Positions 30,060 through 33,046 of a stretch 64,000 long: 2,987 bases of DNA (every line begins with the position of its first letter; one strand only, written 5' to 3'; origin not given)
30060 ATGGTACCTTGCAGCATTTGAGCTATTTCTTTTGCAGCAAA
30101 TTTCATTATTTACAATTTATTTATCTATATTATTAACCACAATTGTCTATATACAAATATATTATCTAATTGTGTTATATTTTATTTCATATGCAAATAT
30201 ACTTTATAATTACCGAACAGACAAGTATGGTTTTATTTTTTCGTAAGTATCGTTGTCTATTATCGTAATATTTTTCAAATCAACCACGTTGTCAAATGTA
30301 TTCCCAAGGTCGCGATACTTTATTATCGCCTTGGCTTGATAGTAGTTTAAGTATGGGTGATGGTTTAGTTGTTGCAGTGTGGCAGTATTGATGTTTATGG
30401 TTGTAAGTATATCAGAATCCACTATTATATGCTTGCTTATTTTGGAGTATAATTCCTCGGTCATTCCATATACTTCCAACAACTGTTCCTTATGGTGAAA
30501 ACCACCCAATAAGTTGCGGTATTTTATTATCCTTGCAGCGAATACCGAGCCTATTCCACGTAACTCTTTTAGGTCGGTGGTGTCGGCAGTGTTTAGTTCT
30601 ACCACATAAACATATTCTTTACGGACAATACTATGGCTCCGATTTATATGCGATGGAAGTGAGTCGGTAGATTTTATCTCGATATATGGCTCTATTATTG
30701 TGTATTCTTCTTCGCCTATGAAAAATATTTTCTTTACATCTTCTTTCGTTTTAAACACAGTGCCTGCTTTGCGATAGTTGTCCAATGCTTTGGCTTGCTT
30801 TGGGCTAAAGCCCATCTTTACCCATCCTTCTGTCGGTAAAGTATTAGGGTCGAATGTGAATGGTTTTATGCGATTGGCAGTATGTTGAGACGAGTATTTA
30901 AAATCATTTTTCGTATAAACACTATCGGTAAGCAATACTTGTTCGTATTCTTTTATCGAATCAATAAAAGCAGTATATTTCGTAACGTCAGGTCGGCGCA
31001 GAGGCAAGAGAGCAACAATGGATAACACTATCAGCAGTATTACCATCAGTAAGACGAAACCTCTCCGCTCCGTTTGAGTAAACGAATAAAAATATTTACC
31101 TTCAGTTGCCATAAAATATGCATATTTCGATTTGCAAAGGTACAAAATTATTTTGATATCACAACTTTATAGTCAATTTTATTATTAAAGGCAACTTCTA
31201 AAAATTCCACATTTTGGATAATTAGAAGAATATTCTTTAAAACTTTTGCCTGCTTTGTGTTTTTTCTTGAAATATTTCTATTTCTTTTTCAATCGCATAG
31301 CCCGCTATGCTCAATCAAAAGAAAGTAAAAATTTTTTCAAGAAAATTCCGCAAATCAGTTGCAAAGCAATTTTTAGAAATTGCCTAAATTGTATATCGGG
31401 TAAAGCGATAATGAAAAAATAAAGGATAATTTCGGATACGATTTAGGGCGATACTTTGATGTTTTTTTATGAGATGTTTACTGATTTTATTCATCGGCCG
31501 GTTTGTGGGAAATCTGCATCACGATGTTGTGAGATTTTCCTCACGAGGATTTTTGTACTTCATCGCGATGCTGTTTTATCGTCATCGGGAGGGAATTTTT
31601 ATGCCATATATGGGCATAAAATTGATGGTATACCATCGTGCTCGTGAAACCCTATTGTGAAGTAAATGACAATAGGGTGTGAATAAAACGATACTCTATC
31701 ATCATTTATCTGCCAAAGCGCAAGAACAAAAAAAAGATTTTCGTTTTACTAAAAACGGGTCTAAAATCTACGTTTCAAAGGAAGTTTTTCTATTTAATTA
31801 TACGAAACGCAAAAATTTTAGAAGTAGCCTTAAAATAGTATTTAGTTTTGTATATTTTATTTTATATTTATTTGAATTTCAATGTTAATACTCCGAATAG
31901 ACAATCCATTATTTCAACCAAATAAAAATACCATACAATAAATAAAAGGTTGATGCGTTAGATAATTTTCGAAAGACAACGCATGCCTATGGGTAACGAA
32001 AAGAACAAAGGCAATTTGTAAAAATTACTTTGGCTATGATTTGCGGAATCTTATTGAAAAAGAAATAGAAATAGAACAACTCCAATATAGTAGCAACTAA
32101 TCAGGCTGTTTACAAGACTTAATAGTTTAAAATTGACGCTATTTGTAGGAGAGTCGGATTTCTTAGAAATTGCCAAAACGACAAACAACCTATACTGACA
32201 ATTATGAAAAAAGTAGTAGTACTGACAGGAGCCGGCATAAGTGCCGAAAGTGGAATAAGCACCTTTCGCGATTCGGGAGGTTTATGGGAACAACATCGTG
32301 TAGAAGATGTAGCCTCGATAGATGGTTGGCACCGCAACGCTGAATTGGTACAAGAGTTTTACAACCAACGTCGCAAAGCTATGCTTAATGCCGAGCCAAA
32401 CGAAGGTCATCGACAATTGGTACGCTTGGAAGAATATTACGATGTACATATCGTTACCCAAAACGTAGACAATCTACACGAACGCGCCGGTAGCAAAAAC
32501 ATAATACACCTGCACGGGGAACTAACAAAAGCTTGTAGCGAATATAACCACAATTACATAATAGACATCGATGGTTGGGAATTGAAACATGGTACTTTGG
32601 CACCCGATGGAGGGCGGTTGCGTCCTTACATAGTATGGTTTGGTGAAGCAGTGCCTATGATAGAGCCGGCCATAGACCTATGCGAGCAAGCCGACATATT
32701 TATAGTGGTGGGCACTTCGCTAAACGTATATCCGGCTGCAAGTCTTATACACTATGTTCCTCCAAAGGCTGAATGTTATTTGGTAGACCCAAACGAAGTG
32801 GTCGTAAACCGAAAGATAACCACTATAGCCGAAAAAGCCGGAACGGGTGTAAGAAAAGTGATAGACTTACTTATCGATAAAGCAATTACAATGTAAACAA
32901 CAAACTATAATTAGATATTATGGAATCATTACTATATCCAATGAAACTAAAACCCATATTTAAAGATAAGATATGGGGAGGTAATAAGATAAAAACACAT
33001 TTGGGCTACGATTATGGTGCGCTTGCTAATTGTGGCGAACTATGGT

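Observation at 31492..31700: Best-preserved copy of a five-copy intergenic element: 22-bp-phased palindrome array plus a conserved 10-bp-stem hairpin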

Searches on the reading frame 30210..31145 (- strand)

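Call 14: search_protein_families(library=pfam, proteins=[window:30210-31145:-])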
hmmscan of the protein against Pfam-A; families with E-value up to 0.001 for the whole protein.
window:30210-31145:- (311 aa): 2 families
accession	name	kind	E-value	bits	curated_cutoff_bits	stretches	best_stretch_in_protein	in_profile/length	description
PF12836.13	HHH_3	-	1e-40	138.1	27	2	182-240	6-64/65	Helix-hairpin-helix motif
PF21687.3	T2SSK_1st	-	1.2e-05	26.4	26.2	0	267-310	62-104/107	Type II secretion system (T2SS), protein K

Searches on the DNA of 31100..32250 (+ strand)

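Call 35: search_rna_families(source=window, start=31100, end=32250, threshold=evalue, max_evalue=10)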
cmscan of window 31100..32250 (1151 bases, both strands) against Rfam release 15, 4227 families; matches with E-value up to 10: 10.
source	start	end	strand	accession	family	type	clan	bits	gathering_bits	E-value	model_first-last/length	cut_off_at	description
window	31187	31253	-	RF00296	snoR16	Gene; snRNA; snoRNA; CD-box;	-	20.1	45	3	1-86/86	no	Small nucleolar RNA R16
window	31243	31366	+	RF04127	MIR8007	Gene; miRNA;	-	17.6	195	1.4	53-173/226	no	MIR8007 microRNA precursor family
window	32175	32227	+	RF01559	DdR1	Gene; snRNA; snoRNA; CD-box;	-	17.4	70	2.8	1-66/66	no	Dictyostelium snoRNA DdR1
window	31249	31359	+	RF03933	MIR6445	Gene; miRNA;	-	17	100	3.4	1-117/117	no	MIR6445 microRNA precursor family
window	31253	31356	+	RF00648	MIR396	Gene; miRNA;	-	16.9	80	3.2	1-118/118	no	MIR396 microRNA precursor family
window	31260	31345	-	RF03601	MIR7993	Gene; miRNA;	-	16.9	100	7.3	1-138/138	no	MIR7993 microRNA precursor family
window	31265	31342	+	RF00884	MIR815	Gene; miRNA;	-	16.6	63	6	1-81/81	no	MIR815 microRNA precursor family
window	31165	31229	+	RF01005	MIR530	Gene; miRNA;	-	15.3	85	8.2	54-118/172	no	MIR530 microRNA precursor family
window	31370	31438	-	RF02125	JPX_2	Gene; lncRNA;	-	14.4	48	5.5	1-69/69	no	JPX transcript, XIST activator conserved region 2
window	31260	31444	-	RF02842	RefA1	Gene; sRNA;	-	12.6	94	8.8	1-222/222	no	Enterococcus sRNA A1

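Call 80: search_dna_similar(query=window:31500-31700:+, collection=plasmids, mode=distant, max_evalue=0.01)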
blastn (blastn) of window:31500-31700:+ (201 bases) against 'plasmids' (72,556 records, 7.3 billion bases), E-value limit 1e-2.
No match.

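Call 81: search_dna_similar(query=window:31500-31700:+, collection=phages, mode=distant, max_evalue=0.01)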
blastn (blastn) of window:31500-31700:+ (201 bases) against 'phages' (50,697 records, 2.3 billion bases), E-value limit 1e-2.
No match.

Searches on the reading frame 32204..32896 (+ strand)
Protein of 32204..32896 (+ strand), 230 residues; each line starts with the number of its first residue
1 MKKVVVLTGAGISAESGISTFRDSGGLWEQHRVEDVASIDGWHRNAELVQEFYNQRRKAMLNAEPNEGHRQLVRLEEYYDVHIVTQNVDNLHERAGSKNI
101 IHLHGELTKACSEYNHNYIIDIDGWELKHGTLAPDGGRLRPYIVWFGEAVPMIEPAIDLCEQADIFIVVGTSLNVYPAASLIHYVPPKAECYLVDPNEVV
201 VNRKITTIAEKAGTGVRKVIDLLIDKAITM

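Call 14: search_protein_families(library=pfam, proteins=[window:32204-32896:+])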
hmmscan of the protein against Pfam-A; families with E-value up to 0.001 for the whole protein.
window:32204-32896:+ (230 aa): 1 family
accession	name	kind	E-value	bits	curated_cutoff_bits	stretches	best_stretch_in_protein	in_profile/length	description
PF02146.23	SIR2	-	1.2e-42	146.4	24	1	9-177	1-180/180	Sir2 family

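Call 42: find_homologous_proteins(query=window:32204-32896:+, max_evalue=1e-40)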
Query window:32204-32896:+ (230 aa): 8000 proteins with E <= 1e-40 among 8000 candidates; the best 120 are listed.
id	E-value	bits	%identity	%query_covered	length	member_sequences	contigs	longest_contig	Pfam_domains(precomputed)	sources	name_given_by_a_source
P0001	9.5e-137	472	89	99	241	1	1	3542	PF02146.24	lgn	-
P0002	2.6e-135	467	88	99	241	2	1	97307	PF02146.24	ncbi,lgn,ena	-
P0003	3.5e-135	467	88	99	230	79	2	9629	PF02146.24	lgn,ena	-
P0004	1.7e-134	465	88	99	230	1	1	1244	PF02146.24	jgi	jgi:NAD-dependent deacetylase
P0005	4.5e-134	463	88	99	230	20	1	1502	PF02146.24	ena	-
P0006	8.5e-134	462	87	99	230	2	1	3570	PF02146.24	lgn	-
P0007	1.3e-133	462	87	99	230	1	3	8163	PF02146.24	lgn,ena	-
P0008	1.4e-133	462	86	99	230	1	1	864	PF02146.24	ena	-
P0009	1.5e-133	461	87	99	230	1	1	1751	PF02146.24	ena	-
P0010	1.8e-133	461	87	99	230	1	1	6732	PF02146.24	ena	-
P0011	1.1e-130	452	86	99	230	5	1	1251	PF02146.24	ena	-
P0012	4.2e-128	444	89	93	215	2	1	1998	PF02146.24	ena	-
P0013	8.1e-127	439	82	99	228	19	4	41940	PF02146.24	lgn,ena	-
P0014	2.1e-126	438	82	99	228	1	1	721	PF02146.24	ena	-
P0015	2.9e-126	438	82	99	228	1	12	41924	PF02146.24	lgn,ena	-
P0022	6.9e-110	384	75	97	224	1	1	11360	PF02146.24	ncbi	-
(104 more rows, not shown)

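Call 43: find_encoding_contigs(protein=P0002, flank=10000, max_places=2)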
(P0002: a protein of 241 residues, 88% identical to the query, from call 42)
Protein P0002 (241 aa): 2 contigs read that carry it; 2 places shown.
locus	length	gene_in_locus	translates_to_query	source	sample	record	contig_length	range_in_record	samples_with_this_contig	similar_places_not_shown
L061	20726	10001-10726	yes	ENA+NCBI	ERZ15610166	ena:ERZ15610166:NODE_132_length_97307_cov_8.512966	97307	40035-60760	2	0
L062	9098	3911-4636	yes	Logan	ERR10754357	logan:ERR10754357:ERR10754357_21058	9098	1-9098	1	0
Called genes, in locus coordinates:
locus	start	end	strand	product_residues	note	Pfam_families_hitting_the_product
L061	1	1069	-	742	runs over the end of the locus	PF00270:DEAD, PF00271:Helicase_C, PF16124:RecQ_Zn_bind, PF09382:RQC, PF00570:HRDC, PF21220:RecQ-1-like_HTH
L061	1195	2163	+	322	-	PF01380:SIS, PF00571:CBS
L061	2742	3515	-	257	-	PF02535:Zip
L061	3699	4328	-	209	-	-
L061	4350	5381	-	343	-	PF00578:AhpC-TSA (weak), PF00085:Thioredoxin, PF13098:Thioredoxin_2 (faint), PF13905:Thioredoxin_8 (faint)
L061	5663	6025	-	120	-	PF00392:GntR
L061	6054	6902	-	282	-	-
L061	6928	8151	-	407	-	PF10988:DUF2807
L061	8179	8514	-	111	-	-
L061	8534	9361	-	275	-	PF00005:ABC_tran, PF13304:AAA_21 (weak)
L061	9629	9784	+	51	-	-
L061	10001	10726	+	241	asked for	PF02146:SIR2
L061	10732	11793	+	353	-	PF20511:PMI_typeI_cat, PF21621:MPI_cupin_dom (faint)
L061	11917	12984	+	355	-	PF01883:FeS_assembly_P, PF00142:Fer4_NifH (faint), PF01656:CbiA, PF02374:ArsA_ATPase (weak), PF09140:MipZ, PF10609:ParA, PF13614:AAA_31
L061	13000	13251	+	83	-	PF01106:NifU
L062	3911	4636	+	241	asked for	PF02146:SIR2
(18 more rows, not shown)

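Call 44: find_encoding_contigs(protein=P0015, flank=10000, max_places=2)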
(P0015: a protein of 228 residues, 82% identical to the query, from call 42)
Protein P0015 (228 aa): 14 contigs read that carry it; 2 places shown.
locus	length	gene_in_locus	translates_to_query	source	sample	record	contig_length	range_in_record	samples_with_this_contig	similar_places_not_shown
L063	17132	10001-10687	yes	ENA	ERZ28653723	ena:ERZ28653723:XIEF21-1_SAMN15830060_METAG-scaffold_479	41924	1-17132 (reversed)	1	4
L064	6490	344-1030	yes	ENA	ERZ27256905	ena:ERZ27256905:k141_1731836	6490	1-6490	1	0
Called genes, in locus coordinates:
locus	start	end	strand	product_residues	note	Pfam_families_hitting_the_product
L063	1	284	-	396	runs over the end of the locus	PF05222:AlaDh_PNT_N, PF01262:AlaDh_PNT_C, PF02826:2-Hacid_dh_C (faint)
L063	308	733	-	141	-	PF02367:TsaE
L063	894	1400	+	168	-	PF04542:Sigma70_r2, PF22029:PhyR_sigma2 (weak), PF07638:Sigma70_ECF (faint), PF08281:Sigma70_r4_2, PF04545:Sigma70_r4 (weak)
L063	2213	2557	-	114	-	PF01253:SUI1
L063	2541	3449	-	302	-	PF00781:DAGK_cat, PF19279:YegS_C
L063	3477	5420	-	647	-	PF16347:SGSH_C (faint), PF00884:Sulfatase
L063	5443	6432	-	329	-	PF25594:GldB_lipo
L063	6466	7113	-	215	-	-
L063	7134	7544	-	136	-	PF13279:4HBT_2, PF03061:4HBT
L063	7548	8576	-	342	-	PF04613:LpxD, PF25084:LbH_EIF2B, PF25087:GMPPB_C, PF00132:Hexapep, PF14602:Hexapep_2 (faint), PF00132:Hexapep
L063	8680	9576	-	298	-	PF21687:T2SSK_1st (faint), PF12836:HHH_3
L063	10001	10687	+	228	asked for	PF02146:SIR2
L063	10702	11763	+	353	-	PF20511:PMI_typeI_cat, PF21621:MPI_cupin_dom (weak)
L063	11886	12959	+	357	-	PF01883:FeS_assembly_P, PF00142:Fer4_NifH (faint), PF01656:CbiA, PF02374:ArsA_ATPase (weak), PF09140:MipZ, PF10609:ParA, PF13614:AAA_31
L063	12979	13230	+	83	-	PF01106:NifU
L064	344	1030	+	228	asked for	PF02146:SIR2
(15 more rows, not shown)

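Call 45: find_encoding_contigs(protein=P0022, flank=10000, max_places=2)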
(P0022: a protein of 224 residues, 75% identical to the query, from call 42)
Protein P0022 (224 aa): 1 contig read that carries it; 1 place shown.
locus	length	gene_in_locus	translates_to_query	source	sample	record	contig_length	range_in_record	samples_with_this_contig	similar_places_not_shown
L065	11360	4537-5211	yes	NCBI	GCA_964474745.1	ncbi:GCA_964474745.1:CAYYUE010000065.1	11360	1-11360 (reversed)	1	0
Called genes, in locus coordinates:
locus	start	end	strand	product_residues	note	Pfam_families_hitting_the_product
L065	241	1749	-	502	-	PF03951:Gln-synt_N, PF00120:Gln-synt_C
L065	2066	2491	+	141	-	PF11325:DUF3127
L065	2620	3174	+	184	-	PF01812:5-FTHF_cyc-lig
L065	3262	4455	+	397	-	PF01546:Peptidase_M20, PF07687:M20_dimer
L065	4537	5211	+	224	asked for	PF02146:SIR2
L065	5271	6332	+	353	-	PF20511:PMI_typeI_cat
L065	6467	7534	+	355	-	PF01883:FeS_assembly_P, PF00142:Fer4_NifH (weak), PF01656:CbiA, PF09140:MipZ (weak), PF10609:ParA, PF13614:AAA_31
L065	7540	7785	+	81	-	PF01106:NifU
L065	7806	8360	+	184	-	PF01923:Cob_adeno_trans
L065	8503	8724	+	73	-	PF11387:DUF2795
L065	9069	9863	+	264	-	PF01408:GFO_IDH_MocA (faint), PF01488:Shikimate_DH (weak), PF03807:F420_oxidored (weak), PF10728:DUF2520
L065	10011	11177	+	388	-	PF00072:Response_reg, PF00158:Sigma54_activat, PF14532:Sigma54_activ_2, PF01078:Mg_chelatase (faint), PF00004:AAA (weak), PF07728:AAA_5, PF25601:AAA_lid_14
